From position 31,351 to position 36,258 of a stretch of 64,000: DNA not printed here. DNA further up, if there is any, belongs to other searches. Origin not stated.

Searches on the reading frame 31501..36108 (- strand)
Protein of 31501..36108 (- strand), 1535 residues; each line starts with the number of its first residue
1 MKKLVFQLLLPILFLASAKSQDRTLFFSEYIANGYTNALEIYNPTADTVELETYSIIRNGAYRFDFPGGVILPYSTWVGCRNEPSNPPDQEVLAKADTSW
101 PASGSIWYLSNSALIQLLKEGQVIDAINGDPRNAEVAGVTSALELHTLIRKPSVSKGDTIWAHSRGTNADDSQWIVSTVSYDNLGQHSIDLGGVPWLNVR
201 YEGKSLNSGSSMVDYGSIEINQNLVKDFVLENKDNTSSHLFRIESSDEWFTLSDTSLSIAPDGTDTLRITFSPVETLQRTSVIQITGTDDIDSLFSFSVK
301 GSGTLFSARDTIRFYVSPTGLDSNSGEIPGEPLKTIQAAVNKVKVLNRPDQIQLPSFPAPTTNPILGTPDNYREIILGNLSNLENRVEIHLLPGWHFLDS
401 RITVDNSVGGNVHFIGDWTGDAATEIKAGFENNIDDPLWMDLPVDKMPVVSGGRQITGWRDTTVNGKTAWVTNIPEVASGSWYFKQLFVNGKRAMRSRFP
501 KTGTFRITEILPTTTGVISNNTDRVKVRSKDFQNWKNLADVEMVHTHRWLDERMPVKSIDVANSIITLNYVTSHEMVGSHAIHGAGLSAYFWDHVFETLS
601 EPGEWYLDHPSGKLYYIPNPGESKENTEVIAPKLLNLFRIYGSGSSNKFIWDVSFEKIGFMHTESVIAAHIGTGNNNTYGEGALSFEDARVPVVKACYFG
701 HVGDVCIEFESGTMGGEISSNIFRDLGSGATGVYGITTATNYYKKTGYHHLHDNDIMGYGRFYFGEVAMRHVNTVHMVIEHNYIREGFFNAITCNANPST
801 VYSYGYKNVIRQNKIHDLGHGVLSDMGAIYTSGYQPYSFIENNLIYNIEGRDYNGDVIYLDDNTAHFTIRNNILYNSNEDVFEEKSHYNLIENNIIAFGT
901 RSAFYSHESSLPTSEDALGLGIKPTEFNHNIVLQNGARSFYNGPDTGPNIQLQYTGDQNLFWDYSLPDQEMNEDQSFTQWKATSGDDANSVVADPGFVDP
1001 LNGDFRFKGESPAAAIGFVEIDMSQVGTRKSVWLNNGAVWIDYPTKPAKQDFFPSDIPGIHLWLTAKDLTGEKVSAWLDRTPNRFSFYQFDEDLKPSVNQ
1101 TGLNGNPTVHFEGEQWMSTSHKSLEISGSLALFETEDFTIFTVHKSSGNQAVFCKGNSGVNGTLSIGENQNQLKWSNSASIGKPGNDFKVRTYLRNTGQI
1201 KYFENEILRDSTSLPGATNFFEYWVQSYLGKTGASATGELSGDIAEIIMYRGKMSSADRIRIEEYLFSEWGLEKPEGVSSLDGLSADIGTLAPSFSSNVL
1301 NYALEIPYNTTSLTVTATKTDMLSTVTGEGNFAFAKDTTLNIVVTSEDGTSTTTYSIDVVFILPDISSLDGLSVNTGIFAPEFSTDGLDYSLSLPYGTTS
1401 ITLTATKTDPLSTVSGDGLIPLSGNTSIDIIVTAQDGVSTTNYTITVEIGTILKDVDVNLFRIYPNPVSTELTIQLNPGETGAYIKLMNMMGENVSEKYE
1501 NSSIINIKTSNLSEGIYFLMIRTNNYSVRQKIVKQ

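Call 7: search_protein_families(library=pfam, proteins=[window:31501-36108:-], max_evalue=0.01)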
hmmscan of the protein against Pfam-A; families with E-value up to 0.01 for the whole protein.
window:31501-36108:- (1535 aa): 10 families
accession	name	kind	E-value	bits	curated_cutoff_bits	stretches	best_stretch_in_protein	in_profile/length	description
PF12733.13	Cadherin-like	-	1.9e-15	57.5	24.2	2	1373-1447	5-86/89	Cadherin-like beta sandwich domain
PF21231.2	GH141_M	-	4.1e-14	53.2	27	1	469-618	3-155/156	GH141 insertion domain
PF18962.6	Por_Secre_tail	-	2.9e-13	50.3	27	1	1463-1533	1-74/75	Secretion system C-terminal sorting domain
PF00932.25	LTD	-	6.2e-08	33.4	34.3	1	20-127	3-105/109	Lamin Tail Domain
PF22544.2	HYDIN_VesB_CFA65-like_Ig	-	1.4e-06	28.9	25.5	1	211-284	8-83/100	HYDIN/CFA65/VesB-like, Ig-like domain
PF15780.11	ASH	-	3.9e-06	27.4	27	1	212-289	13-92/98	Abnormal spindle-like microcephaly-assoc'd, ASPM-SPD-2-Hydin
PF22073.2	Cep192_D4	-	5.1e-05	23.9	35.5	1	205-298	3-106/112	Cep192 domain 4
PF13229.12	Beta_helix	-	0.00046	20.3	25.9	1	797-910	22-124/158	Right handed beta helix region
PF17161.10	DUF5123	-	0.0089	17.6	35.1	0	978-1014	70-105/113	Domain of unknown function (DUF5123)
PF07610.17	DUF1573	-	0.0092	16.4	26.1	0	211-290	6-86/98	Protein of unknown function (DUF1573)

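Call 8: search_protein_families(library=ncbifam, proteins=[window:31501-36108:-], max_evalue=0.01)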
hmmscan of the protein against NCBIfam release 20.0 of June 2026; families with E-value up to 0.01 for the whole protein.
window:31501-36108:- (1535 aa): 2 families
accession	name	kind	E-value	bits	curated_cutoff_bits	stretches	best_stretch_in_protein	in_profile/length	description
TIGR04183.1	Por_Secre_tail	domain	9.8e-13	47.9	23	1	1463-1535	1-72/72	T9SS type A sorting domain-containing protein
NF038113.1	T9SSA_dep_M36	equivalog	3.9e-09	35.2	885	1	1453-1534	785-868/869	T9SS-dependent M36 family metallopeptidase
